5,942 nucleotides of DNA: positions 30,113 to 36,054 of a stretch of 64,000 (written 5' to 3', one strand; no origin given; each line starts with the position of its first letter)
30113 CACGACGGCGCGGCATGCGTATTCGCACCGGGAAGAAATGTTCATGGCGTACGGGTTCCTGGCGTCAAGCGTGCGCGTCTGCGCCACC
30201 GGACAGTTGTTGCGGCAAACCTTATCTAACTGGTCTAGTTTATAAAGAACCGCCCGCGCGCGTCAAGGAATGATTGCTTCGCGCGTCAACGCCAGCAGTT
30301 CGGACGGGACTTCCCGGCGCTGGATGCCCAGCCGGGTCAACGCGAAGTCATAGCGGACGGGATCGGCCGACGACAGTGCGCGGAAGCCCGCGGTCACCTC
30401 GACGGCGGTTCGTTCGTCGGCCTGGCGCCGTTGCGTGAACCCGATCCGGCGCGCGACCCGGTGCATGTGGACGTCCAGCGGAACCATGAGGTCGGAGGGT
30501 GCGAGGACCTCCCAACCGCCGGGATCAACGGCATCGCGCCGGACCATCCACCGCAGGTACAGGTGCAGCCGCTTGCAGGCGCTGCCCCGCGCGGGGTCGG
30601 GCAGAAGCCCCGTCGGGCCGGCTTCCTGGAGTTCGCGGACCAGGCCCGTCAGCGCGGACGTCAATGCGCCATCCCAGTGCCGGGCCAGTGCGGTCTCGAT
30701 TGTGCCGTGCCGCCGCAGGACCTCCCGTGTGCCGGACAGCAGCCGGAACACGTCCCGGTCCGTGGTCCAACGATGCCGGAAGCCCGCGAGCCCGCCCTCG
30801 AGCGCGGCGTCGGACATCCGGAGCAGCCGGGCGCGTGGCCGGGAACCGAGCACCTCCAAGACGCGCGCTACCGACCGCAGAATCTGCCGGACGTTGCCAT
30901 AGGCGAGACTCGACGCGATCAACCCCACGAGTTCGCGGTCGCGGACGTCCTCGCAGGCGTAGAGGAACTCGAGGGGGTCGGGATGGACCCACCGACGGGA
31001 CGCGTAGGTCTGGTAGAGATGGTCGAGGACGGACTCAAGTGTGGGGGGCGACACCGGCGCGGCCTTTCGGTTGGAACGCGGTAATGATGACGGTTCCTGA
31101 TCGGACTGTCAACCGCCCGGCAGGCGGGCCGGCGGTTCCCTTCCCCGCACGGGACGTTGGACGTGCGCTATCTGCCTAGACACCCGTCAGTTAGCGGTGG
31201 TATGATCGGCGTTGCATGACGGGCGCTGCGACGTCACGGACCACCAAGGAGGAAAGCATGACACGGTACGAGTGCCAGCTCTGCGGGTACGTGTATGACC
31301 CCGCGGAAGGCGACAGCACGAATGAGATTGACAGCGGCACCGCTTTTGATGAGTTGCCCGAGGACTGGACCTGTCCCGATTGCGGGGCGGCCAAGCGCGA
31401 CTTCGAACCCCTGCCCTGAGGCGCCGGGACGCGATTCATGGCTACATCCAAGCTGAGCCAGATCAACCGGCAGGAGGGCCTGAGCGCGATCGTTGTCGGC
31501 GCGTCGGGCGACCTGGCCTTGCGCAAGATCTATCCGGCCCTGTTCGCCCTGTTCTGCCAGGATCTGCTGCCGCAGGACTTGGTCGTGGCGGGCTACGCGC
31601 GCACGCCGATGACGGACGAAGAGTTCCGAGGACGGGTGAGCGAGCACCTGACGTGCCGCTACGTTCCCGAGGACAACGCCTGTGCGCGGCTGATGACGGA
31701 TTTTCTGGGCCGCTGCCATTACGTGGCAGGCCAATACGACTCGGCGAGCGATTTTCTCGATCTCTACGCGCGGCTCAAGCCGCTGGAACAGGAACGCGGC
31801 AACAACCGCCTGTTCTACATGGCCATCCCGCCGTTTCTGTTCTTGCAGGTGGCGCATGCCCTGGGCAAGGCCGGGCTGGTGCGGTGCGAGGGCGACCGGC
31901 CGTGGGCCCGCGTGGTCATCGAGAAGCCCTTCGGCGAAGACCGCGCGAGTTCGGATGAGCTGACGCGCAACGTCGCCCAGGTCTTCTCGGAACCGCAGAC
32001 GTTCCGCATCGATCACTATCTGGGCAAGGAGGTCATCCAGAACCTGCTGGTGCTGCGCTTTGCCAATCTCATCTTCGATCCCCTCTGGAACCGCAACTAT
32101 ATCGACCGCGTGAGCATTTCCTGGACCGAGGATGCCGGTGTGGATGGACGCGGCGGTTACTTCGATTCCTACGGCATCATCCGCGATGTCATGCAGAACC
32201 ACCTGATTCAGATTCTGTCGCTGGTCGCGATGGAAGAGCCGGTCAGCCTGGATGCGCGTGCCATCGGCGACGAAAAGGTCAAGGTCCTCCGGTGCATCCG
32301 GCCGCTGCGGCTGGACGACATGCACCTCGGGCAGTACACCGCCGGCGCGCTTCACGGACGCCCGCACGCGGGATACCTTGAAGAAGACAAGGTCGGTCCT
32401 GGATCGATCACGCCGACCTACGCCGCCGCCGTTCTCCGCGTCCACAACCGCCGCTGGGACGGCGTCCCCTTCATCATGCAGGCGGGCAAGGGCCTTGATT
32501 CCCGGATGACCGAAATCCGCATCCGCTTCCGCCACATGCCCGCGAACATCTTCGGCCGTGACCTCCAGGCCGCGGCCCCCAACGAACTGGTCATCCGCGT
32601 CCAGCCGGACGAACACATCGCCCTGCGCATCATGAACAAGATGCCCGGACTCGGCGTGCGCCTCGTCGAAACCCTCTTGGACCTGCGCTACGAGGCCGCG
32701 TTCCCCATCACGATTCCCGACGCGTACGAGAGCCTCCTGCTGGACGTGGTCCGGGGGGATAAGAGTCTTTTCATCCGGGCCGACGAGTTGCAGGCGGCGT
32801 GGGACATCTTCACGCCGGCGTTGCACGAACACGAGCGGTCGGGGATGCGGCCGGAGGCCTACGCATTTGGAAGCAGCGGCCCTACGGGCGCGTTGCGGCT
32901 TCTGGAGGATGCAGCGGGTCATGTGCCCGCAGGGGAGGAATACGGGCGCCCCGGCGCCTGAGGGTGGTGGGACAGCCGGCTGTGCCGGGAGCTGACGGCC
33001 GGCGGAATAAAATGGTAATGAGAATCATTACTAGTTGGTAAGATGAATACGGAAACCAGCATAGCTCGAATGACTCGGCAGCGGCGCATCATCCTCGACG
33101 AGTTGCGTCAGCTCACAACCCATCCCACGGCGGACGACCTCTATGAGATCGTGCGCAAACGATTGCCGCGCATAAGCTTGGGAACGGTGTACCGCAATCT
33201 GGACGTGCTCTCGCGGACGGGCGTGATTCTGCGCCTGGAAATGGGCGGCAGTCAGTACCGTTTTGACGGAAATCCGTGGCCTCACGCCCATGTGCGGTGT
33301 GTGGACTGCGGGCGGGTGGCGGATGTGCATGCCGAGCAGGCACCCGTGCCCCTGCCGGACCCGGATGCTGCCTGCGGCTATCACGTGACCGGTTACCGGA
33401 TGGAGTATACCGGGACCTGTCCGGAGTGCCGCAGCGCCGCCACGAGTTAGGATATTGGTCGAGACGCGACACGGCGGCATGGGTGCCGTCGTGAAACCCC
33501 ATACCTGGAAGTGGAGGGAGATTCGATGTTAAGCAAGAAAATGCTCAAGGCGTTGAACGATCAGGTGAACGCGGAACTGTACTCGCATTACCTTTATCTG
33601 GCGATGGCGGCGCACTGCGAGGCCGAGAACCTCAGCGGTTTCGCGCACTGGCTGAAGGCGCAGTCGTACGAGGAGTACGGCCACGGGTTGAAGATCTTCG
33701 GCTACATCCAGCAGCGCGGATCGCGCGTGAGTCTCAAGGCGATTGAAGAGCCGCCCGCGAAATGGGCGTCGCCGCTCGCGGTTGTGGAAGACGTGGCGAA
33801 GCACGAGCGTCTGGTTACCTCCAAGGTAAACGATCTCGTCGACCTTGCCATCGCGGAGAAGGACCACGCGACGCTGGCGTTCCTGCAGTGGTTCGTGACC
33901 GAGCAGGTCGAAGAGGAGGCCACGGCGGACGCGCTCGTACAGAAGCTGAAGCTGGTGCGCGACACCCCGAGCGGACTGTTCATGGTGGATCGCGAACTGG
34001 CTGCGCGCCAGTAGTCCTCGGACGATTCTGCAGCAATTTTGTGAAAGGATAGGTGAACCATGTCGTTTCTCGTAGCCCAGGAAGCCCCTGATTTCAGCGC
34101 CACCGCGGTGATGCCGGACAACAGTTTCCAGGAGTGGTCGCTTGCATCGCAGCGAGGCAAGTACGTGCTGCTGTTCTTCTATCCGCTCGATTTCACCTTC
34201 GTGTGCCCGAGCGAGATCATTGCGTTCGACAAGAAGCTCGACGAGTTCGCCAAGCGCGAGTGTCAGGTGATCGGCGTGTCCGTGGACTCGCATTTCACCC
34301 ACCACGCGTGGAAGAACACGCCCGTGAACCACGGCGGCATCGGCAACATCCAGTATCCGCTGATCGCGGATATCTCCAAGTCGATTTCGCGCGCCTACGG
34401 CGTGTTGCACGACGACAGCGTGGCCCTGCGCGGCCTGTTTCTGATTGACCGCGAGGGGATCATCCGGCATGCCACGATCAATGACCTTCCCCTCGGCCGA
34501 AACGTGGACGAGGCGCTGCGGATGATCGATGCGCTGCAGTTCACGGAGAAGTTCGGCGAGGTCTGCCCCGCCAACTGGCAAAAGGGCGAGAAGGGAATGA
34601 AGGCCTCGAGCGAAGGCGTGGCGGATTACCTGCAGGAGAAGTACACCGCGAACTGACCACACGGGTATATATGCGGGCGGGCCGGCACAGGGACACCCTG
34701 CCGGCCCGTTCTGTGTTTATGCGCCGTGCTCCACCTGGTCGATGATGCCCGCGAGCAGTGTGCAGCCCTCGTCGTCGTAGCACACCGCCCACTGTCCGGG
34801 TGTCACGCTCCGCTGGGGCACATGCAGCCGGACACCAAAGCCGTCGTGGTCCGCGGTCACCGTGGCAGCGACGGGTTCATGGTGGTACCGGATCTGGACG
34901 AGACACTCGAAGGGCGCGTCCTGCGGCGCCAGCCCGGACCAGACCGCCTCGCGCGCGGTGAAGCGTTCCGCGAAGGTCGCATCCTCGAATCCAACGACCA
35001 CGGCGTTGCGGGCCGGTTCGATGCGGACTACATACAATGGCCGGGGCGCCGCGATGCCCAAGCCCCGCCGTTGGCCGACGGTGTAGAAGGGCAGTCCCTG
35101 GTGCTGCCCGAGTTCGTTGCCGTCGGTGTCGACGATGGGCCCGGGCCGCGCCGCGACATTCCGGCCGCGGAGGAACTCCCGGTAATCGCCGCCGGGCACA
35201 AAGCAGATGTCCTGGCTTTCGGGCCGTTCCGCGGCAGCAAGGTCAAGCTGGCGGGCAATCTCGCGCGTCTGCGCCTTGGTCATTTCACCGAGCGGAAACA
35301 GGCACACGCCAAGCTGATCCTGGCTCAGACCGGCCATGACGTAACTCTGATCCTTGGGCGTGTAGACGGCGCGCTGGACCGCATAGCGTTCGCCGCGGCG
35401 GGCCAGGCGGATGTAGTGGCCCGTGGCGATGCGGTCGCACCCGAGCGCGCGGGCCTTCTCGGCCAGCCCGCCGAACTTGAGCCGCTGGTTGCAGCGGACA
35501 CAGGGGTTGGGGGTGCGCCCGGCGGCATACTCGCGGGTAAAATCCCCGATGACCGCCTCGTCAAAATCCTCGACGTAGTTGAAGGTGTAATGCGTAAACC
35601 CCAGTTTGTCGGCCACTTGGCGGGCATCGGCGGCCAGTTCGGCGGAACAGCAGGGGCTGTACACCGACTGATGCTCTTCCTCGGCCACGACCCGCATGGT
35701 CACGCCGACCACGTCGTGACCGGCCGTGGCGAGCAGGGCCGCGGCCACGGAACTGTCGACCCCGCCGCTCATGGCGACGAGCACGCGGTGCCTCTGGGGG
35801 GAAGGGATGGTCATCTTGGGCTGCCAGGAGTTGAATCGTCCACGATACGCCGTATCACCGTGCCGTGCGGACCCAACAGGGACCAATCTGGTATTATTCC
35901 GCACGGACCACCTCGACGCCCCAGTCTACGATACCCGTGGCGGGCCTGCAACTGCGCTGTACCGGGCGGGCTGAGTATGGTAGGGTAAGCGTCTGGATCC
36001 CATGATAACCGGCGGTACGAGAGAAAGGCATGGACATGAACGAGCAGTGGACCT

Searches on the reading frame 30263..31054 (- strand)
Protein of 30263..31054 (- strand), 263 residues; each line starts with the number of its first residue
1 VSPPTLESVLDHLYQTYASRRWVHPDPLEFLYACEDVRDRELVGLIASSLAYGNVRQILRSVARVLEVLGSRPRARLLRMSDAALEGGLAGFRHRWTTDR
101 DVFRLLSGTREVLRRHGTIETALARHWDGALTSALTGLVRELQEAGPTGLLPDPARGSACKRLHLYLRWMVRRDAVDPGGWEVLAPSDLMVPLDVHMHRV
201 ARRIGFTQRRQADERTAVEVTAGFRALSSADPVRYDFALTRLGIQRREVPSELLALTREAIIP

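Call 59: search_protein_families(library=pfam, proteins=[window:30263-31054:-], max_evalue=0.000001)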
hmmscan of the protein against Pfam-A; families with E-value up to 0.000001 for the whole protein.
window:30263-31054:- (263 aa): 1 family
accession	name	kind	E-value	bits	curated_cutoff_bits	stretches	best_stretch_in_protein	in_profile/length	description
PF09674.15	DUF2400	-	1.7e-67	228.2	25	1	26-244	1-224/225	Protein of unknown function (DUF2400)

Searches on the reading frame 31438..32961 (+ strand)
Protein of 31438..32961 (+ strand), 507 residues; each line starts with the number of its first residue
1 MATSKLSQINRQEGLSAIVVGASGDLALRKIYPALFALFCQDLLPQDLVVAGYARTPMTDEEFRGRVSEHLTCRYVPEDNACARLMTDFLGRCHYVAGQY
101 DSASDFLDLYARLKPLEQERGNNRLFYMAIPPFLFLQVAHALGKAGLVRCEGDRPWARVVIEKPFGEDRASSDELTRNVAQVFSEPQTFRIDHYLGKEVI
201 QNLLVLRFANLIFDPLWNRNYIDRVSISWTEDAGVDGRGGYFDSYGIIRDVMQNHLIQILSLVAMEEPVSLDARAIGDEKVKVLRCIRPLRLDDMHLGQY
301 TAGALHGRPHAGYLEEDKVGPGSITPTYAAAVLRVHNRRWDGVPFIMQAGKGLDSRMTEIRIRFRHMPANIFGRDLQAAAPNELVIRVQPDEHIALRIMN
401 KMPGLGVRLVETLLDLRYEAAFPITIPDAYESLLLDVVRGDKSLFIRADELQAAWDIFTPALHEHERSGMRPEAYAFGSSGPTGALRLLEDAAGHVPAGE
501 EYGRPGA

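Call 59: search_protein_families(library=pfam, proteins=[window:31438-32961:+], max_evalue=0.000001)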
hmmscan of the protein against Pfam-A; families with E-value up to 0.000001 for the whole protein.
window:31438-32961:+ (507 aa): 2 families
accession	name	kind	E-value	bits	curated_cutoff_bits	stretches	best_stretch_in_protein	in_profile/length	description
PF02781.21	G6PD_C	-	9.9e-108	360.1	27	1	204-492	1-291/296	Glucose-6-phosphate dehydrogenase, C-terminal domain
PF00479.28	G6PD_N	-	3.9e-56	191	22.1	1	18-202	1-183/183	Glucose-6-phosphate dehydrogenase, NAD binding domain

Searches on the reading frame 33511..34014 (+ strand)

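Call 61: search_protein_families(library=pfam, proteins=[window:33511-34014:+], max_evalue=0.000001)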
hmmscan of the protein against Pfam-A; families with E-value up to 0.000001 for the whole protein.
window:33511-34014:+ (167 aa): 1 family
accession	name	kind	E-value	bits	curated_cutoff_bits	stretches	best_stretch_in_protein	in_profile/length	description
PF00210.30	Ferritin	-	6e-43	146.6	24.5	1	13-148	2-141/142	Ferritin-like domain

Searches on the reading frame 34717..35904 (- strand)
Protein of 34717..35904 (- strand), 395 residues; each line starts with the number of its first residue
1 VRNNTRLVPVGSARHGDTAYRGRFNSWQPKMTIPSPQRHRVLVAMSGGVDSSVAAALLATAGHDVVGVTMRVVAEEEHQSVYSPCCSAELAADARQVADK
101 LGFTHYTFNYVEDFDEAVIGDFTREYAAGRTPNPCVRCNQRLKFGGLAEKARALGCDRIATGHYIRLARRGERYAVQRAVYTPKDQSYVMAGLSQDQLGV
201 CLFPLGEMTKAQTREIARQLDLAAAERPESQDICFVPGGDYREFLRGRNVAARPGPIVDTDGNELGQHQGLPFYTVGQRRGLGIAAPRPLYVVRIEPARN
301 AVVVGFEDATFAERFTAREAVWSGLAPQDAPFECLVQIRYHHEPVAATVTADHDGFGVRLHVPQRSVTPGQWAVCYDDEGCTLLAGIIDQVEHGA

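Call 60: search_protein_families(library=pfam, proteins=[window:34717-35904:-], max_evalue=0.000001)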
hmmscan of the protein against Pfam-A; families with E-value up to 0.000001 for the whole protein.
window:34717-35904:- (395 aa): 3 families
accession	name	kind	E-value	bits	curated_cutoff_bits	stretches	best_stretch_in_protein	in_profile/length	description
PF03054.22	tRNA_Me_trans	-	7e-71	238.5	20.6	1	40-237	2-201/202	tRNA methyl transferase HUP domain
PF20259.3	tRNA_Me_trans_M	-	4.6e-19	68.2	27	1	248-305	6-65/66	tRNA methyl transferase PRC-barrel domain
PF20258.4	tRNA_Me_trans_C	-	2.3e-14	53.9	20.6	1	314-381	3-71/77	Aminomethyltransferase beta-barrel domain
